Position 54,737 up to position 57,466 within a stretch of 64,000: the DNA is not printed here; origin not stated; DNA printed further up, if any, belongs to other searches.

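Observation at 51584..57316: Three-gene paralog array of a second GT-C-like family, one member fused to an N-terminal GT2 domain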

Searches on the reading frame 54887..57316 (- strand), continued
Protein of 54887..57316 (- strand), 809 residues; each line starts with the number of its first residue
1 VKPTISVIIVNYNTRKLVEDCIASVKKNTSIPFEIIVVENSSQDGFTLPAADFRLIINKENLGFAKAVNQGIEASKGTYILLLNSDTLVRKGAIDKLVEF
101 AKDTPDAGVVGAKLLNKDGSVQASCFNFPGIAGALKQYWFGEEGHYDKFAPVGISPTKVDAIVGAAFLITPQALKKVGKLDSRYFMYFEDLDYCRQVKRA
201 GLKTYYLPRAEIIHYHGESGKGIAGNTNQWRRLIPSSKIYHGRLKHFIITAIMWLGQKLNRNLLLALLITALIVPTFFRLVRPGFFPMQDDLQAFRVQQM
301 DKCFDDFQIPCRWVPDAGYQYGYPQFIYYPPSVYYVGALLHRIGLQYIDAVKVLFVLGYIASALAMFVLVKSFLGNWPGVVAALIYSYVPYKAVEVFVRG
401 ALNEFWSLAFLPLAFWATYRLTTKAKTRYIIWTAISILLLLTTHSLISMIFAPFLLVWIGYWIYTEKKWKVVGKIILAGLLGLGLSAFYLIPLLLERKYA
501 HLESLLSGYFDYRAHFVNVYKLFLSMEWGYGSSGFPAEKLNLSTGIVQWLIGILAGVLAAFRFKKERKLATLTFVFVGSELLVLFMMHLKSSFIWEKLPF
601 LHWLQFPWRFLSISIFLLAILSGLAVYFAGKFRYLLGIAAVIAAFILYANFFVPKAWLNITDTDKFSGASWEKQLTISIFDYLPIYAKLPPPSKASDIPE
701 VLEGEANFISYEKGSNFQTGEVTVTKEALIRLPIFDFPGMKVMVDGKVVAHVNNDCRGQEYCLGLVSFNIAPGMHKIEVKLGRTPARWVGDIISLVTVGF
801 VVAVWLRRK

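Call 27: predict_structure(alignment_id=A2)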
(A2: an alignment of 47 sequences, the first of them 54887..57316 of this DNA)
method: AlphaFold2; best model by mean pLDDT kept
length: 809 residues; sequences in the alignment: 47
mean_pLDDT: 83.5   pTM: 0.84
mean pLDDT of the five models: 83.5, 83.0, 83.0, 82.7, 82.2
residues with pLDDT >= 90: 429; 70-90: 223; 50-70: 113; < 50: 44
segments of 3 or more residues with pLDDT < 50: 318-320, 322-327, 500-510, 528-539, 679-686
pLDDT, mean of each block of 10 residues (from residue 1): 90 86 93 91 61 82 89 94 94 96 96 94 92 92 89 93 92 95 89 96 96 88 74 88 94 90 94 88 60 75 81 57 52 87 87 90 97 96 93 56 84 96 93 95 85 95 94 95 93 70 45 55 60 47 82 96 95 97 80 70 69 92 97 95 90 62 57 54 50 71 91 85 93 80 92 75 78 93 87 95 86
secondary structure, 60 per line:
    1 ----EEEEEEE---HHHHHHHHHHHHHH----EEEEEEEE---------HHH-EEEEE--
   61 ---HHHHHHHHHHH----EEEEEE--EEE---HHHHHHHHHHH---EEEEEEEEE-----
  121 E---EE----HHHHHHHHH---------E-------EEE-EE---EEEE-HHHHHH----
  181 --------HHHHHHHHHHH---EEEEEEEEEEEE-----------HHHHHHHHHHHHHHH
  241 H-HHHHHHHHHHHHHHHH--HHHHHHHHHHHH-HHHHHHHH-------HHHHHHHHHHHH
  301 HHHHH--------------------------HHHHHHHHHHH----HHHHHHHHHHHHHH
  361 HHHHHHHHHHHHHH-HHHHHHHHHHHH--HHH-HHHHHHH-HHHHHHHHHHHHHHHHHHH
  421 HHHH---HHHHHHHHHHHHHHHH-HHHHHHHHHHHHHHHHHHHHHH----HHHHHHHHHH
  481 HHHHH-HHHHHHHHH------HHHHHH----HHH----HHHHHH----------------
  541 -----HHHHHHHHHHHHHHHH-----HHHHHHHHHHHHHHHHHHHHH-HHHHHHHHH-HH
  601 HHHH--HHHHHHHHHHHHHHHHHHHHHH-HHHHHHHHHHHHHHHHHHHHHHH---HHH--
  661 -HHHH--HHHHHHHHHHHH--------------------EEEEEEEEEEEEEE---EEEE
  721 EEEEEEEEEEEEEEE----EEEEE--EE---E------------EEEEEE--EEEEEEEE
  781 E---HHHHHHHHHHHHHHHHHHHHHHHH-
elements in order (helices of 4 or more, strands of 3 or more residues): E5-11 H15-28 E33-40 E54-58 H64-74 E79-84 E87-89 H93-103 E107-115 H131-139 E157-159 E166-169 H171-176 H189-199 E203-214 H226-241 H243-258 H261-272 H274-281 H289-305 H332-342 H347-374 H376-387 H394-400 H402-424 H428-443 H445-466 H471-485 H487-495 H502-507 H519-524 H546-561 H567-587 H589-597 H599-604 H607-628 H630-652 H662-665 H668-679 E700-713 E717-735 E740-744 E765-770 E773-781 H785-808
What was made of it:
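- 56537..56641 (-): Two linker helices (residues 226-260, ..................WLGQKL) that join GT2C directly to TM1. This is where stand-alone GT2C proteins end. AF2 helices 226-241 and 243-258, pLDDT 88-94 (call 27).
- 54974..55219 (-): Extracytoplasmic beta-sandwich domain of C (residues 700-781, contains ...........). AF2 strands 700-713, 717-735, 740-744, 765-770 and 773-781 (call 27).
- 54893..54964 (-): Final TM helix of C (residues 785-808) with an RRK tail. It returns the C-terminus to the cytoplasm. AF2 helix 785-808 (call 27).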

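Call 29: fold_search(model_id=the predicted structure, library=pdb)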
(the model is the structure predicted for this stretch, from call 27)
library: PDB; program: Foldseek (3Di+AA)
matches with E <= 10: 913; with E <= 0.001: 277
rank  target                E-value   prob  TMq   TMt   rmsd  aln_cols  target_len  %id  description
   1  6nqt_A                8.4e-10  1.00  0.24  0.37   8.8       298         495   19  GalNac-T2 soaked with UDP-sugar (released 2020-01-29)
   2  6nqt_F                1.2e-09  1.00  0.23  0.38   6.6       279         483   19  GalNac-T2 soaked with UDP-sugar (released 2020-01-29)
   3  6e7i_A                1.8e-09  1.00  0.25  0.40   5.4       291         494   18  Human ppGalNAcT2 I253A/L310A Mutant with EA2 and UDP (released 2020-01-29)
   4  6egs_A                1.8e-09  1.00  0.24  0.38   8.0       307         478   17  Crystal structure of the GalNAc-T2 F104S mutant in complex with UDP-GalNAc (released 2018-04-11)
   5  6nqt_E                1.9e-09  1.00  0.26  0.41   7.2       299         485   18  GalNac-T2 soaked with UDP-sugar (released 2020-01-29)
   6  4d0z_F                2.0e-09  1.00  0.23  0.37   8.5       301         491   18  GalNAc-T2 crystal soaked with UDP-5SGalNAc, mEA2 and manganese (Higher resolution dataset) (released 2014-05-28)
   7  4d0t_B                2.2e-09  1.00  0.24  0.37   8.8       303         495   18  GalNAc-T2 crystal soaked with UDP-GalNAc, EA2 peptide and manganese (released 2014-05-28)
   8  6nqt_C                2.5e-09  1.00  0.22  0.36   3.8       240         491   20  GalNac-T2 soaked with UDP-sugar (released 2020-01-29)
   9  4d0z_C                2.6e-09  1.00  0.23  0.37   3.7       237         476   20  GalNAc-T2 crystal soaked with UDP-5SGalNAc, mEA2 and manganese (Higher resolution dataset) (released 2014-05-28)
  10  2ffu_A                2.6e-09  1.00  0.24  0.37   8.4       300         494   18  Crystal Structure of Human ppGalNAcT-2 complexed with UDP and EA2 (released 2006-01-31)
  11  6nqt_B                2.7e-09  1.00  0.23  0.36   8.3       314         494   17  GalNac-T2 soaked with UDP-sugar (released 2020-01-29)
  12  9omh_A                3.0e-09  1.00  0.23  0.64   4.7       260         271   17  WrtF fucosyltransferase - Apo (released 2025-10-29)
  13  4d0t_A                3.6e-09  1.00  0.24  0.37   8.8       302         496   18  GalNAc-T2 crystal soaked with UDP-GalNAc, EA2 peptide and manganese (released 2014-05-28)
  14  8ujf_A                3.9e-09  1.00  0.22  0.33   6.6       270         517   21  X-ray crystal structure of Toxoplasma gondii GalNAc-T3 in complex with UDP-GalNAc, Mn2+, and Muc5AC-3,13 (released 2024-05-15)
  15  5ndf_E                3.9e-09  1.00  0.24  0.37   8.2       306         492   19  Small-molecule inhibition of ppGalNAc-Ts selectively reduces mucin-type O-glycosylation (released 2017-11-01)
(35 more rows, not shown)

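Call 35: find_related_loci(query=A2, collection=genome_contigs, flank=10000)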
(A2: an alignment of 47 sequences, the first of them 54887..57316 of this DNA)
Query A2 (809 aa) in genome_contigs; peptide patterns used: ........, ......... (x = any residue, [..] = any of these).
136 stretches matched a pattern; 105 encode a relative of the query (tblastn E <= 1e-3); the best 80 are kept; 80 distinct loci.
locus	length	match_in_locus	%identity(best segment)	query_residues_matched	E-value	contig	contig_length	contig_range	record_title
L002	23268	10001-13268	62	2-794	0e+0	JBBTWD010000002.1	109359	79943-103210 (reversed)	MAG: Patescibacteria group bacterium isolate H43-bin018_1 H43_bin018_1_000000000002, whole genome shotgun sequence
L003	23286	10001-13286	60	1-799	0e+0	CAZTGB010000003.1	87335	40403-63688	MAG TPA_asm: uncultured Gammaproteobacteria bacterium isolate SRP090828_co3_120 genome assembly, contig: NODE_14_length_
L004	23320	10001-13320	58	1-809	0e+0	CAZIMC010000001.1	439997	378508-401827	MAG TPA_asm: uncultured Gammaproteobacteria bacterium isolate SRP170004_co1_20 genome assembly, contig: NODE_13_length_4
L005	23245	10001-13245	57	5-791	0e+0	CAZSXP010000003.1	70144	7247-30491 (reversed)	MAG TPA_asm: uncultured Gammaproteobacteria bacterium isolate SRP062349_co2_93 genome assembly, contig: NODE_246_length_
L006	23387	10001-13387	50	2-809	0e+0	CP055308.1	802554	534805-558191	MAG: Candidatus Woesebacteria bacterium isolate Ch104a chromosome, complete genome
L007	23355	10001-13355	63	1-809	0e+0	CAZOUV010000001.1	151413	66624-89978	MAG TPA_asm: uncultured Gammaproteobacteria bacterium isolate SRP319275_co4_254 genome assembly, contig: NODE_50_length_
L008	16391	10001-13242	60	258-809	0e+0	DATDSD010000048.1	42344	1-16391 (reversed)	MAG TPA_asm: Patescibacteria group bacterium isolate SMAG_U7994 k141_230567, whole genome shotgun sequence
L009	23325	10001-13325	59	221-809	0e+0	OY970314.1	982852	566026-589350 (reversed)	MAG: Candidatus Woesebacteria bacterium isolate MFD01299.bin.c.5 genome assembly, chromosome: 1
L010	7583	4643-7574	59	1-791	0e+0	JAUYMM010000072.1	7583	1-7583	MAG: Candidatus Woesebacteria bacterium isolate C24_metabat.bin.86_sub C24_k141_1108175, whole genome shotgun sequence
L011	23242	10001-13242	61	258-808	0e+0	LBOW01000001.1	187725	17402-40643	MAG: Candidatus Woesebacteria bacterium GW2011_GWB1_33_22 UR35_C0001, whole genome shotgun sequence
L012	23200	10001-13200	61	260-809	0e+0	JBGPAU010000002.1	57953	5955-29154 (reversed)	MAG: Patescibacteria group bacterium isolate OBJ_0618_130150_121 k141_1210473_length_57953_cov_13.0000, whole genome sho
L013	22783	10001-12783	59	5-791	0e+0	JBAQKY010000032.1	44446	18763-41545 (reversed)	MAG: Microgenomates group bacterium isolate MFD12071_ilm_asm_bin3 k127_18788, whole genome shotgun sequence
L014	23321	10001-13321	60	4-797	0e+0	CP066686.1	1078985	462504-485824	MAG: Candidatus Woesebacteria bacterium isolate NC_groundwater_442_Ag_B-0.1um_40_41 chromosome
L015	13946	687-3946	58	241-809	0e+0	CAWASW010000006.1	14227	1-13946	MAG: Candidatus Woesebacteria bacterium isolate MFD02832.bin.1.153 genome assembly, contig: contig_14428, whole genome s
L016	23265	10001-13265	58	258-806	0e+0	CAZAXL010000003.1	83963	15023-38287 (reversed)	MAG TPA_asm: uncultured Gammaproteobacteria bacterium isolate SRP062349_co2_103 genome assembly, contig: NODE_179_length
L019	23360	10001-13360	59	1-809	0e+0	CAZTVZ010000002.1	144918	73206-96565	MAG TPA_asm: uncultured Gammaproteobacteria bacterium isolate binchicken_co27_378 genome assembly, contig: NODE_144_leng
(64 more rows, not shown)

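Call 69: search_protein_representatives(protein=window:54887-57316:-)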
Query: 809 residues. Proteins with E-value up to 0.001 (for the whole library): 132411; up to 1e-10: 50111; up to 1e-30: 4380. The best 150 are listed.
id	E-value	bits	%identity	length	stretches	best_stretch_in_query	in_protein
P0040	0.0e+00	1070.5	59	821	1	5-804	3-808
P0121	5.6e-218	742.8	47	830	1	2-803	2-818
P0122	5.4e-200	683.3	56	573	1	268-809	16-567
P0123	4.5e-191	653.8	40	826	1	3-799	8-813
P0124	2.9e-167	575.0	66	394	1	5-413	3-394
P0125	5.0e-160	551.1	47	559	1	263-805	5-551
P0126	1.0e-153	530.2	47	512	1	306-805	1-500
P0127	7.1e-150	517.5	47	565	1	268-798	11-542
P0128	4.3e-145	501.7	32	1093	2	267-805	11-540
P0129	1.1e-133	463.9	55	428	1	265-663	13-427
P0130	6.0e-131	454.9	44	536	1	267-803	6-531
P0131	7.2e-131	454.6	34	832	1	3-802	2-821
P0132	5.2e-128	445.2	40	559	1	274-808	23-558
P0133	8.1e-125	434.6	42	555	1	264-801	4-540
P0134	2.7e-119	416.3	41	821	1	261-798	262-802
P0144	4.6e-107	375.9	31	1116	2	270-805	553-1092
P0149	7.4e-106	371.9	36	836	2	51-688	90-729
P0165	1.0e-97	345.0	31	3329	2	312-801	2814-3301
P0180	6.7e-88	312.5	35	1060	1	267-798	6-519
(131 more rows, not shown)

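Call 70: search_protein_families(library=pfam, proteins=[P0131, P0134, P0123, P0149, P0121, P0128, P0165], max_evalue=0.0001)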
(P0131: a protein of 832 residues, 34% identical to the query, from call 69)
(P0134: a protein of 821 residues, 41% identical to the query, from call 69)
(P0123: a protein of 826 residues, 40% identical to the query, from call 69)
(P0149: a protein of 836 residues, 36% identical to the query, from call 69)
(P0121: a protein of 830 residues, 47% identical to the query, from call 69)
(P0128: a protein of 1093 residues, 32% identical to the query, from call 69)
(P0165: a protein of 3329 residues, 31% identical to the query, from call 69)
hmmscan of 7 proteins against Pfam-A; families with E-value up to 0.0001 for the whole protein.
P0131 (832 aa): 4 families
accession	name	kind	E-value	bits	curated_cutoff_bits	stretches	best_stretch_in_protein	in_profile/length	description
PF00535.33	Glycos_transf_2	-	3.4e-26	92.6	23.3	1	5-178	1-167/168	Glycosyl transferase family 2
PF13641.12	Glyco_tranf_2_3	-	7.6e-16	59.3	27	1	2-218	1-214/230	Glycosyltransferase like family 2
PF10111.15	Glyco_tranf_2_2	-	2e-11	44.3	27.3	1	6-204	2-205/276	Glycosyltransferase like family 2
PF13632.12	Glyco_trans_2_3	-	5.4e-05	23.5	27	1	83-220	4-127/198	Glycosyl transferase family group 2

P0134 (821 aa): 5 families
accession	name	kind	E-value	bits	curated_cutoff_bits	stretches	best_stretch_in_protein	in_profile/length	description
PF00535.33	Glycos_transf_2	-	1.9e-25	90.2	23.3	1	10-172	1-165/168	Glycosyl transferase family 2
PF10111.15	Glyco_tranf_2_2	-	1.2e-06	28.7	27.3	1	10-113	1-104/276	Glycosyltransferase like family 2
PF13641.12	Glyco_tranf_2_3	-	1.6e-05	25.5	27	0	9-99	3-95/230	Glycosyltransferase like family 2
PF10131.15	PTPS_related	-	1.9e-05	23.7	26.4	1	327-589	1-248/621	6-pyruvoyl-tetrahydropterin synthase related domain; membrane protein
PF13231.12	PMT_2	-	3e-05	24.7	26.1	1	331-478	3-145/160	Dolichyl-phosphate-mannose-protein mannosyltransferase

P0123 (826 aa): 5 families
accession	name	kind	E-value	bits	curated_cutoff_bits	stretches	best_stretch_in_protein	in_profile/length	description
PF00535.33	Glycos_transf_2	-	7.6e-23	81.7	23.3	1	11-185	1-166/168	Glycosyl transferase family 2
PF13641.12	Glyco_tranf_2_3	-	7.2e-15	56.1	27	1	8-232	2-220/230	Glycosyltransferase like family 2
PF10131.15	PTPS_related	-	2.1e-14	53.3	26.4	1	336-677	1-287/621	6-pyruvoyl-tetrahydropterin synthase related domain; membrane protein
PF10111.15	Glyco_tranf_2_2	-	2.6e-05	24.3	27.3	0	36-105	25-101/276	Glycosyltransferase like family 2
PF13632.12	Glyco_trans_2_3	-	7.6e-05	23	27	1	154-243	55-129/198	Glycosyl transferase family group 2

P0149 (836 aa): 6 families
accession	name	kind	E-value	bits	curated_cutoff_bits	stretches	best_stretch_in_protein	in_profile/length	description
PF00535.33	Glycos_transf_2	-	2.8e-24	86.4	23.3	1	4-175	1-132/168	Glycosyl transferase family 2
PF13641.12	Glyco_tranf_2_3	-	1.8e-08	35.1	27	1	91-259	59-216/230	Glycosyltransferase like family 2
PF10131.15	PTPS_related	-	6.1e-08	32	26.4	1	364-708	1-324/621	6-pyruvoyl-tetrahydropterin synthase related domain; membrane protein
PF10111.15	Glyco_tranf_2_2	-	1e-06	28.9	27.3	1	46-284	25-245/276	Glycosyltransferase like family 2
PF13506.12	Glyco_transf_21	-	6.8e-06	26.1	21.7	1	107-258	22-158/174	Glycosyl transferase family 21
PF13712.12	Glyco_tranf_2_5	-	9.7e-06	25.9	27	1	93-266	33-198/210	Glycosyltransferase like family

P0121 (830 aa): 4 families
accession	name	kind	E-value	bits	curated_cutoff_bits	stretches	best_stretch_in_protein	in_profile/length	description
PF00535.33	Glycos_transf_2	-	1.1e-25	91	23.3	1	6-121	1-117/168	Glycosyl transferase family 2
PF13641.12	Glyco_tranf_2_3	-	9.7e-14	52.4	27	1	5-225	3-216/230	Glycosyltransferase like family 2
PF10111.15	Glyco_tranf_2_2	-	1.7e-06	28.2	27.3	1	32-208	28-204/276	Glycosyltransferase like family 2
PF10131.15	PTPS_related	-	1.8e-05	23.8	26.4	1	339-672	1-310/621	6-pyruvoyl-tetrahydropterin synthase related domain; membrane protein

P0128 (1093 aa): 2 families
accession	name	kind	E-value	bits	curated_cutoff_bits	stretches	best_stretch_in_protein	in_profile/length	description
PF10131.15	PTPS_related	-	8.9e-30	104.1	26.4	2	70-432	1-346/621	6-pyruvoyl-tetrahydropterin synthase related domain; membrane protein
PF09586.16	YfhO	-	1.8e-17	63.5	28.5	1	56-411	55-401/835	Bacterial membrane protein YfhO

P0165 (3329 aa): 3 families
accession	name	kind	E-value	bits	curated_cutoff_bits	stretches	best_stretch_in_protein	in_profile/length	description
PF09586.16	YfhO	-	5.9e-22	78.3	28.5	2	1446-1513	764-832/835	Bacterial membrane protein YfhO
PF10131.15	PTPS_related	-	1.5e-15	57.2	26.4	2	1712-2028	4-305/621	6-pyruvoyl-tetrahydropterin synthase related domain; membrane protein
PF13231.12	PMT_2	-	1.5e-06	28.9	26.1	1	2832-2990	3-154/160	Dolichyl-phosphate-mannose-protein mannosyltransferase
